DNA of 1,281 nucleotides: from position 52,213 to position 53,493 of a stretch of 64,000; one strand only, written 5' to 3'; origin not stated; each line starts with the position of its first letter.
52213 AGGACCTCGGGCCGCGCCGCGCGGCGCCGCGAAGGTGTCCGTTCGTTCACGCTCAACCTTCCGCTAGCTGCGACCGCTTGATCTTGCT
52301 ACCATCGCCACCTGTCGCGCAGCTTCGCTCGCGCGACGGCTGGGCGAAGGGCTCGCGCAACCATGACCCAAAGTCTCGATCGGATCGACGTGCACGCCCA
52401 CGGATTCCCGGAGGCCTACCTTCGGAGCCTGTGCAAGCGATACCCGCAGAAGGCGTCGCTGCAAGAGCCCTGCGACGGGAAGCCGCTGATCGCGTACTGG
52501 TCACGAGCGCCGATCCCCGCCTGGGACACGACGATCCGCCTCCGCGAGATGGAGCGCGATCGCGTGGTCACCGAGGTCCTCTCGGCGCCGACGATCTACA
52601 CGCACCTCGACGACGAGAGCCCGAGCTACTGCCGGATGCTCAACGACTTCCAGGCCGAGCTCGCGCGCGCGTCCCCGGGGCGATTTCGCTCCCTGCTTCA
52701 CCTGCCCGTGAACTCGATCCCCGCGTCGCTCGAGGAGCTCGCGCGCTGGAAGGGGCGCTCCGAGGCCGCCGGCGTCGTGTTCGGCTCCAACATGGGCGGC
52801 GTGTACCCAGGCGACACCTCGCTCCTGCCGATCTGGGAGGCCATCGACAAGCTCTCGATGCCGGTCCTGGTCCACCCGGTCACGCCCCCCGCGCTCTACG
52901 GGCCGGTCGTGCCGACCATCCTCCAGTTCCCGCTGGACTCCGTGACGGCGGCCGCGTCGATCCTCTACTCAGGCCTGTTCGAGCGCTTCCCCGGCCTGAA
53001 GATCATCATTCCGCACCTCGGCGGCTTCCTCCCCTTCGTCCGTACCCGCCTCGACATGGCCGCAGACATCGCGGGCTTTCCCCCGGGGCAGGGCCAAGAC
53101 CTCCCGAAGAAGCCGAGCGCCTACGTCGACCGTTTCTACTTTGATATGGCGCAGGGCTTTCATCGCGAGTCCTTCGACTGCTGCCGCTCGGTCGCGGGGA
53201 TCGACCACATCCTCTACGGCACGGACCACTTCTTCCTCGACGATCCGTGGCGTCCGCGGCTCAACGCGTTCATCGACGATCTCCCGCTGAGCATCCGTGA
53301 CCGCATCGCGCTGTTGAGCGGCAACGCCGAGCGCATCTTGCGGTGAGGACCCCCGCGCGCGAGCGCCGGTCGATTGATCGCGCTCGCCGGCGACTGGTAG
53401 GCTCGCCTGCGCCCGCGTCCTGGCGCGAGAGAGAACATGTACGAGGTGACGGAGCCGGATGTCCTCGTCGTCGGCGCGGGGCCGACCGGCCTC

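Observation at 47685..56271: Orphan carrier-protein / adenylation / ACAD-like oxidase triad with divergent decarboxylase, FAD monooxygenase and Sfp-type PPTase, no PKS or NRPS nearby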

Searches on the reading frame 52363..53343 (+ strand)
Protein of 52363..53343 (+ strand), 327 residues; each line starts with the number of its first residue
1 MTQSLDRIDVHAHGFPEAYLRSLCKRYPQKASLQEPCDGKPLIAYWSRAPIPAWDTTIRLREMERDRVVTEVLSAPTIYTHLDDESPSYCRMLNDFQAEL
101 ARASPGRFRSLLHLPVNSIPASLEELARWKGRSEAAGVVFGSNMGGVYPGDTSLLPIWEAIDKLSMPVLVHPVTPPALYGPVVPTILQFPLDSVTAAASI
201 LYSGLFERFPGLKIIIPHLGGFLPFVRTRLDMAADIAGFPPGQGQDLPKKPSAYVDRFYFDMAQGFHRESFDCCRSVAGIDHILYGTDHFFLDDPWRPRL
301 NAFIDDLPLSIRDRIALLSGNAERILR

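Call 4: search_protein_families(library=pfam, proteins=[window:52363-53343:+], max_evalue=0.01)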
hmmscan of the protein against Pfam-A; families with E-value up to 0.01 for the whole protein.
window:52363-53343:+ (327 aa): 1 family
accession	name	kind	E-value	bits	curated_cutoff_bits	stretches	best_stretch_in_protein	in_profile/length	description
PF04909.20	Amidohydro_2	-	6.3e-29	102.1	26.4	1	8-327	1-288/289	Amidohydrolase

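Call 10: search_protein_families(library=ncbifam, proteins=[window:52363-53343:+], max_evalue=0.001)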
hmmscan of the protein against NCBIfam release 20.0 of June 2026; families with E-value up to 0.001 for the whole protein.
window:52363-53343:+ (327 aa): 0 families

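Call 18: find_homologous_proteins(query=window:52363-53343:+, max_evalue=0.00001)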
Query window:52363-53343:+ (327 aa): 84 proteins with E <= 0.00001 among 2575 candidates.
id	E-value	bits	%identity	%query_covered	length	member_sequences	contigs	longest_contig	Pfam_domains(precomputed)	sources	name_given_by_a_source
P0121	4.9e-223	758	100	100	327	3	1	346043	PF04909.21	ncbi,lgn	-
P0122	3.0e-174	597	78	99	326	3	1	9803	PF04909.21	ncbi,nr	ncbi:MAG: amidohydrolase family protein [Myxococcales bacterium]|nr:amidohydrolase family protein [M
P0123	1.2e-168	579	73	100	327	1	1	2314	PF04909.21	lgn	-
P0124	6.0e-160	550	72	99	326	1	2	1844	PF04909.21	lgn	-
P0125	2.0e-157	542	72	100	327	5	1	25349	PF04909.21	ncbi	-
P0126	4.4e-148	511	67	99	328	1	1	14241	PF04909.21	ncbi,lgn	-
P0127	2.9e-131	456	60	99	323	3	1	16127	PF04909.21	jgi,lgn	jgi:aminocarboxymuconate-semialdehyde decarboxylase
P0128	1.5e-130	454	69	87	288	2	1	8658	PF04909.21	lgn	-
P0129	5.5e-130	452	59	98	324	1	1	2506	PF04909.21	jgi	jgi:predicted TIM-barrel fold metal-dependent hydrolase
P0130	1.1e-129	451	59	100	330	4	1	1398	PF04909.21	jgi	-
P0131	3.8e-129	449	59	98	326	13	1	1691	PF04909.21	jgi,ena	-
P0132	1.5e-128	447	58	98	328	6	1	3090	PF04909.21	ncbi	-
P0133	4.1e-128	446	59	98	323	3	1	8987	PF04909.21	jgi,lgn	jgi:aminocarboxymuconate-semialdehyde decarboxylase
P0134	5.3e-128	445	58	98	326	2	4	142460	PF04909.21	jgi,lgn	jgi:predicted TIM-barrel fold metal-dependent hydrolase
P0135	6.3e-128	445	58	98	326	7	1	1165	PF04909.21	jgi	jgi:aminocarboxymuconate-semialdehyde decarboxylase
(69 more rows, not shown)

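Call 20: find_related_loci(query=A1, collection=genome_contigs, flank=10000)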
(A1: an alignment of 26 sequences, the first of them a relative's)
Query A1 (327 aa) in genome_contigs; peptide patterns used: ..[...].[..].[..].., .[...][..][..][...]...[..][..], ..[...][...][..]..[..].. (x = any residue, [..] = any of these).
289 stretches matched a pattern; 47 encode a relative of the query (tblastn E <= 1e-3); 45 distinct loci.
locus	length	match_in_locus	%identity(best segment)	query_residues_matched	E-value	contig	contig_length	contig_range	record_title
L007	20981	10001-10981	89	1-327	0e+0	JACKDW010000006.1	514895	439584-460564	MAG: Myxococcales bacterium isolate HK-STAS-MYXO-17 HK-STAS-MYXO-17_6, whole genome shotgun sequence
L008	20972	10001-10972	76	4-327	2e-167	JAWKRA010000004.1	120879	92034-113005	MAG: Nannocystaceae bacterium isolate ABC2.134 ABC2.134.fa-4, whole genome shotgun sequence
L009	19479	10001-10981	72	1-327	3e-153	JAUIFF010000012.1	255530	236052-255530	MAG: Polyangia bacterium isolate 8_bin.71 NODE_101_length_255530_cov_7.816705, whole genome shotgun sequence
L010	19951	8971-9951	72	1-327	3e-152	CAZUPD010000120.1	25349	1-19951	MAG TPA_asm: uncultured Nannocystaceae bacterium isolate SRP334346_co1_110 genome assembly, contig: NODE_1846_length_253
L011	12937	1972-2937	58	5-326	9e-132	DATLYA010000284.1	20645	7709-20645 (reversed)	MAG TPA_asm: Candidatus Methylomirabilota bacterium isolate SMAG_U13260 k141_469527, whole genome shotgun sequence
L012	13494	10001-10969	55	4-326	5e-126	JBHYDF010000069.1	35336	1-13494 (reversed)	MAG: Nostocaceae cyanobacterium isolate CCAP1427_2_bin-003C CCAP1427_2_bin-003C_c69, whole genome shotgun sequence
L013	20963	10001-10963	56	5-326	1e-117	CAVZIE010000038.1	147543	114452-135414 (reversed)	MAG: uncultured delta proteobacterium isolate MFD02416.bin.2.211 genome assembly, contig: contig_6687, whole genome shot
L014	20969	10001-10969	44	1-326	1e-89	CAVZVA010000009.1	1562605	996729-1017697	MAG: uncultured delta proteobacterium isolate MFD02416.bin.1.77 genome assembly, contig: contig_68372, whole genome shot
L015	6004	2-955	43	8-327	9e-88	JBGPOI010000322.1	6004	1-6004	MAG: Candidatus Binatia bacterium isolate OBJ_0618_7090110_195 k141_3557295_length_6004_cov_29.3868, whole genome shotgu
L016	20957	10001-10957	40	7-327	2e-82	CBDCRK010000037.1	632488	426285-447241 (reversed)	MAG: uncultured Candidatus Binatia bacterium isolate c14ce093-c1b4-4a9f-a633-4da5294aefe4 genome assembly, contig: conti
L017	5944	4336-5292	40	7-327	1e-81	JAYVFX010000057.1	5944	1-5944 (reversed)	MAG: Deltaproteobacteria bacterium isolate GL45_Down_concoct_107 GL45_Down_concoct_107_56, whole genome shotgun sequence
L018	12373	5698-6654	40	7-327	4e-81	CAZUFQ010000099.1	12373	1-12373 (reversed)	MAG TPA_asm: uncultured Enterobacteriaceae bacterium isolate binchicken_co185_61 genome assembly, contig: NODE_8081_leng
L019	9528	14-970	40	7-327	8e-81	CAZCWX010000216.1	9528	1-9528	MAG TPA_asm: uncultured Enterobacteriaceae bacterium isolate binchicken_co31_407 genome assembly, contig: k141_14798, wh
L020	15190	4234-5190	40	7-327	3e-79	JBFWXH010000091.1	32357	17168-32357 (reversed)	MAG: Candidatus Binatia bacterium isolate CA_2019_TPBS_136 NODE_7141_length_32357_cov_5.968197_TPBS, whole genome shotgu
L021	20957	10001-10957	39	7-327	3e-79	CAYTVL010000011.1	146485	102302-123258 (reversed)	MAG TPA_asm: uncultured Enterobacteriaceae bacterium isolate binchicken_co185_232 genome assembly, contig: NODE_129_leng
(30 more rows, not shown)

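Call 25: search_protein_families(library=pfam, proteins=[L012:2549-3892:+, L012:3841-5259:+, L012:5477-6619:+, L012:6619-8154:+, L012:8144-8413:+, L012:8429-9838:+, L012:9974-10981:+, L012:11531-12478:+, L012:12565-13380:+, L012:1295-1597:+], max_evalue=0.001)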
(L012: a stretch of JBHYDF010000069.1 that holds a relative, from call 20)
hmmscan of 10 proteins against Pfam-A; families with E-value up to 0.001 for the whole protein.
L012:2549-3892:+ (448 aa): 7 families
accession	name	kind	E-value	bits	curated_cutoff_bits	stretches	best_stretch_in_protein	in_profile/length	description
PF04820.20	Trp_halogenase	-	1.5e-34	120.1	21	2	111-382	146-390/458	Tryptophan halogenase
PF01494.25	FAD_binding_3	-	4.2e-17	62.8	22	1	6-360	2-335/349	FAD binding domain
PF01266.30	DAO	-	2.5e-09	37.6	27.9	1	7-37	1-31/353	FAD dependent oxidoreductase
PF13450.12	NAD_binding_8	-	9.3e-07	29.5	21.9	1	10-36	1-27/68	NAD(P)-binding Rossmann-like domain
PF05834.18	Lycopene_cycl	-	2.2e-06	27.4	23.4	1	7-181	1-141/380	Lycopene cyclase protein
PF01946.23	Thi4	-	0.0001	22.1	26.2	1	4-38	16-51/235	Thi4 family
PF07992.20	Pyr_redox_2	-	0.00013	22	26.1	1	7-51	2-43/291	Pyridine nucleotide-disulphide oxidoreductase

L012:3841-5259:+ (473 aa): 7 families
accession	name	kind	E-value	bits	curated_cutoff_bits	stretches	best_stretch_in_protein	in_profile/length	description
PF04820.20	Trp_halogenase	-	1.9e-34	119.8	21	2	136-406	146-389/458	Tryptophan halogenase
PF01494.25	FAD_binding_3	-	5e-17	62.6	22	1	31-385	2-335/349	FAD binding domain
PF01266.30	DAO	-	2.9e-09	37.4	27.9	1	32-62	1-31/353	FAD dependent oxidoreductase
PF13450.12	NAD_binding_8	-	1.1e-06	29.3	21.9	1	35-61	1-27/68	NAD(P)-binding Rossmann-like domain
PF05834.18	Lycopene_cycl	-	3.2e-06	26.9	23.4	1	32-206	1-141/380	Lycopene cyclase protein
PF01946.23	Thi4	-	6e-05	22.8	26.2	1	28-63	15-51/235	Thi4 family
PF07992.20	Pyr_redox_2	-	0.00015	21.8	26.1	1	32-76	2-43/291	Pyridine nucleotide-disulphide oxidoreductase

L012:5477-6619:+ (381 aa): 5 families
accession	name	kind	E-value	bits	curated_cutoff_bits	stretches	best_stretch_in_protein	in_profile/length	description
PF00441.29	Acyl-CoA_dh_1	-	8.5e-42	143.3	22.4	1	231-379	1-149/150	Acyl-CoA dehydrogenase, C-terminal domain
PF02771.21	Acyl-CoA_dh_N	-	5.6e-23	81.9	22.9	1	15-120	10-113/113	Acyl-CoA dehydrogenase, N-terminal domain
PF02770.24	Acyl-CoA_dh_M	-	1.2e-16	61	33.3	1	125-218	2-96/97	Acyl-CoA dehydrogenase, middle domain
PF08028.16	Acyl-CoA_dh_2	-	7.2e-12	46.2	22.7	1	248-360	3-125/134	Acyl-CoA dehydrogenase, C-terminal domain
PF22924.1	ACOX_C_alpha1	-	0.00099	19.4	27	0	313-371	102-160/169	Acyl-CoA oxidase, C-alpha1 domain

L012:6619-8154:+ (512 aa): 2 families
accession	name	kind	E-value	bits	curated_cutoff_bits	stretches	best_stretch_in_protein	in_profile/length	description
PF00501.34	AMP-binding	-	1.8e-85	287.5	29.9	1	9-368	3-384/384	AMP-binding enzyme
PF13193.12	AMP-binding_C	-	6.4e-13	49.9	24.5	1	413-488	1-76/76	AMP-binding enzyme C-terminal domain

L012:8144-8413:+ (90 aa): 1 family
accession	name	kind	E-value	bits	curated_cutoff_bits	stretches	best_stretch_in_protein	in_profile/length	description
PF00550.31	PP-binding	-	0.00053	20.6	20.8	1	19-77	11-66/67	Phosphopantetheine attachment site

L012:8429-9838:+ (470 aa): 1 family
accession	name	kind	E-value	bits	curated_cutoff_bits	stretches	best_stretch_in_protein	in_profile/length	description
PF00291.31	PALP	-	1.4e-41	143.2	35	1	95-433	4-295/295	Pyridoxal-phosphate dependent enzyme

L012:9974-10981:+ (336 aa): 1 family
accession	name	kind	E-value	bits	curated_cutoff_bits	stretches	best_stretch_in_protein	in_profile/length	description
PF04909.20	Amidohydro_2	-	1.9e-33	116.9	26.4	1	14-332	1-287/289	Amidohydrolase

L012:11531-12478:+ (316 aa): 4 families
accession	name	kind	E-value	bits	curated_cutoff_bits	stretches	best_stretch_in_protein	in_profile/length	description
PF13489.12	Methyltransf_23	-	2.4e-07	31.1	27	1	72-192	11-111/164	Methyltransferase domain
PF08242.18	Methyltransf_12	-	5.4e-06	27.5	30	1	88-191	1-94/98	Methyltransferase domain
PF13649.12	Methyltransf_25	-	1.1e-05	26.5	27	1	87-164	1-81/97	Methyltransferase domain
PF08241.18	Methyltransf_11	-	0.00028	21.9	21.2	1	89-163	2-74/95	Methyltransferase domain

L012:12565-13380:+ (272 aa): 3 families
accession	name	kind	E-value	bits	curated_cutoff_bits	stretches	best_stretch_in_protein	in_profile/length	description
PF12697.13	Abhydrolase_6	-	2.4e-12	48.4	26.3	1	20-232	1-204/217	Alpha/beta hydrolase family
PF00561.26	Abhydrolase_1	-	1.4e-11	44.9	25.8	1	20-229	3-207/245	alpha/beta hydrolase fold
PF12146.15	Hydrolase_4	-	1.4e-05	24.9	27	1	19-135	6-133/239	Serine aminopeptidase, S33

L012:1295-1597:+ (101 aa): 0 families

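Call 27: search_protein_families(library=pfam, proteins=[L013:7386-8933:-, L013:6088-7425:-, L013:11140-12744:+, L013:12977-14053:+, L013:14056-14883:-, L013:14906-16690:-, L013:1743-2399:+, L013:5050-6084:-], max_evalue=0.001)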
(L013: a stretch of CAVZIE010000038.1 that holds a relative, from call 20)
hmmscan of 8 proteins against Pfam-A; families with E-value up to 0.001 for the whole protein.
L013:7386-8933:- (516 aa): 2 families
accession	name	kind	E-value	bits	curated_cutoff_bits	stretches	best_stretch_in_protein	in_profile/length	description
PF13442.11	Cytochrome_CBB3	-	1.7e-05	25.5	27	0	342-361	3-22/68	Cytochrome C oxidase, cbb3-type, subunit III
PF00034.26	Cytochrom_C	-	0.00052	21.7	21.3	0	167-208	10-40/90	Cytochrome c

L013:6088-7425:- (446 aa): 10 families
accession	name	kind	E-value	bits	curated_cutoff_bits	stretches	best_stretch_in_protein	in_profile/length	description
PF04820.20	Trp_halogenase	-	1.5e-36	126.7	21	2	139-405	150-393/458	Tryptophan halogenase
PF01494.25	FAD_binding_3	-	9.5e-25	88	22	1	41-388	1-343/349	FAD binding domain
PF01266.30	DAO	-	5.6e-12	46.3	27.9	1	43-73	1-31/353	FAD dependent oxidoreductase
PF12831.13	FAD_oxidored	-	1.4e-10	41.5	27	1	43-211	1-151/416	FAD dependent oxidoreductase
PF00890.30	FAD_binding_2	-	4.9e-09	36.3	20.4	1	43-73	1-31/414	FAD binding domain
PF13450.12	NAD_binding_8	-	3e-06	27.9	21.9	1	46-72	1-27/68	NAD(P)-binding Rossmann-like domain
PF01946.23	Thi4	-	4.6e-06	26.5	26.2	1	40-75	16-52/235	Thi4 family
PF05834.18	Lycopene_cycl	-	1e-05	25.3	23.4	1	43-206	1-141/380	Lycopene cyclase protein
PF07992.20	Pyr_redox_2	-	4e-05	23.6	26.1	1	43-73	2-33/291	Pyridine nucleotide-disulphide oxidoreductase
PF03486.20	HI0933_like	-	0.0004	20.3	50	0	43-73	2-32/244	HI0933-like protein Rossmann domain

L013:11140-12744:+ (535 aa): 6 families
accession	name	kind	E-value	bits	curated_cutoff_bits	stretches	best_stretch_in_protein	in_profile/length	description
PF05199.19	GMC_oxred_C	-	1.5e-17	64.9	24.6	1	466-521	84-139/139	GMC oxidoreductase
PF01266.30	DAO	-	4.2e-08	33.5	27.9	1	7-41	1-35/353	FAD dependent oxidoreductase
PF00732.25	GMC_oxred_N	-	7.5e-08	32.9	23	1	183-279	107-198/218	GMC oxidoreductase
PF13450.12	NAD_binding_8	-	1.5e-06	28.9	21.9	1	10-40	1-31/68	NAD(P)-binding Rossmann-like domain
PF07992.20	Pyr_redox_2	-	4.4e-05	23.5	26.1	1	6-48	1-43/291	Pyridine nucleotide-disulphide oxidoreductase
PF00890.30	FAD_binding_2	-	0.00042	20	20.4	0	7-40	1-34/414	FAD binding domain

L013:12977-14053:+ (359 aa): 9 families
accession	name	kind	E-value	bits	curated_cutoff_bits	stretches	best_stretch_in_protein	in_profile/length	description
PF01370.27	Epimerase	-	2.9e-29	102.6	20.9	1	27-256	2-240/240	NAD dependent epimerase/dehydratase family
PF01073.25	3Beta_HSD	-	9.4e-27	94.2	22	1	28-219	2-201/280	3-beta hydroxysteroid dehydrogenase/isomerase family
PF07993.18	NAD_binding_4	-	5.1e-19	68.9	20.1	1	83-200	84-209/258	Male sterility protein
PF13460.12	NAD_binding_10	-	1.9e-13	51.1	27.2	1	30-139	1-101/184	NAD(P)H-binding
PF05368.20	NmrA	-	6.1e-12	46.2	27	1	27-135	6-106/298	NmrA-like family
PF02719.21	Polysacc_synt_2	-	6.3e-10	39.1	20.2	1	27-136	2-128/293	Polysaccharide biosynthesis protein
PF04321.23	RmlD_sub_bind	-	1.9e-08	34.2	27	1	27-246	4-199/287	RmlD substrate binding domain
PF16363.11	GDP_Man_Dehyd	-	2.2e-07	31.1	27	1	27-148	1-141/332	GDP-mannose 4,6 dehydratase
PF08659.16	KR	-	0.00043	20.7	22.6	0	26-140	3-140/180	KR domain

L013:14056-14883:- (276 aa): 1 family
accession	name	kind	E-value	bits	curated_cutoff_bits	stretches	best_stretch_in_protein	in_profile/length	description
PF13539.11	Peptidase_M15_4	-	1.5e-12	48.3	25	1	194-266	6-69/70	D-alanyl-D-alanine carboxypeptidase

L013:14906-16690:- (595 aa): 1 family
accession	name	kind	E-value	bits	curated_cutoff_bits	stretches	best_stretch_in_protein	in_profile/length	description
PF00339.34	Arrestin_N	-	2.7e-07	31.1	24.9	1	86-143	84-141/148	Arrestin (or S-antigen), N-terminal domain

L013:1743-2399:+ (219 aa): 0 families

L013:5050-6084:- (345 aa): 4 families
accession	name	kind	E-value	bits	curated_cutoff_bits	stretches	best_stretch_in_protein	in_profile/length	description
PF00441.29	Acyl-CoA_dh_1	-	2.5e-29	102.8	22.4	1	224-343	1-120/150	Acyl-CoA dehydrogenase, C-terminal domain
PF02771.21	Acyl-CoA_dh_N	-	3.6e-21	76.1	22.9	1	26-113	28-113/113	Acyl-CoA dehydrogenase, N-terminal domain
PF02770.24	Acyl-CoA_dh_M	-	8.7e-20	71.1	33.3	1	118-212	2-97/97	Acyl-CoA dehydrogenase, middle domain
PF08028.16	Acyl-CoA_dh_2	-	1.7e-09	38.5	22.7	1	243-341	5-113/134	Acyl-CoA dehydrogenase, C-terminal domain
